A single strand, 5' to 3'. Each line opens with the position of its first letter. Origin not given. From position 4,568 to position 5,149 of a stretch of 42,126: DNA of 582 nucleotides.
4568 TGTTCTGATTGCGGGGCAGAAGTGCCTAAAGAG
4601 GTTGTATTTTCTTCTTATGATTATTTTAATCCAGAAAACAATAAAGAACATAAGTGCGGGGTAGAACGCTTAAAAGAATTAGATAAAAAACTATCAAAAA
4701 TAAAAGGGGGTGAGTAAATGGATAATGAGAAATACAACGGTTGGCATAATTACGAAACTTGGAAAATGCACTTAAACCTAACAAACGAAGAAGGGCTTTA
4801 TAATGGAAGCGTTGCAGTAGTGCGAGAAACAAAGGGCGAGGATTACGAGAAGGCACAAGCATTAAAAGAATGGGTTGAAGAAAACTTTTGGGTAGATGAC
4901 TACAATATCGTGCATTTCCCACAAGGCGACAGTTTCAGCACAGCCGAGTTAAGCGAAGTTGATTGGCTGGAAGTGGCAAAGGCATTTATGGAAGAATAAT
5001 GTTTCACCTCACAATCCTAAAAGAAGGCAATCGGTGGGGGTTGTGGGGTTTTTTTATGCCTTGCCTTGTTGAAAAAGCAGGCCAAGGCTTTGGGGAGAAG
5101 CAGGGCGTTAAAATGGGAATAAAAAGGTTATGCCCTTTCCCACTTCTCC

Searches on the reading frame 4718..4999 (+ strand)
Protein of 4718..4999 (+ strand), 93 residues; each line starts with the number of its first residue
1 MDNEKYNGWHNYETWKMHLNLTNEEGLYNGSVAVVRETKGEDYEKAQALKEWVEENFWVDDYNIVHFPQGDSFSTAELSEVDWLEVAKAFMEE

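Call 70: search_protein_families(library=pfam, proteins=[window:4718-4999:+], max_evalue=0.01)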
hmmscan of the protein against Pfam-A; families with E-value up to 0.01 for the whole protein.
window:4718-4999:+ (93 aa): 1 family
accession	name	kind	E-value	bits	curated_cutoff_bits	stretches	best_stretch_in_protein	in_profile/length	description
PF23907.1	DUF7249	-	2.6e-08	35.2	27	1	3-46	2-47/93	Family of unknown function (DUF7249)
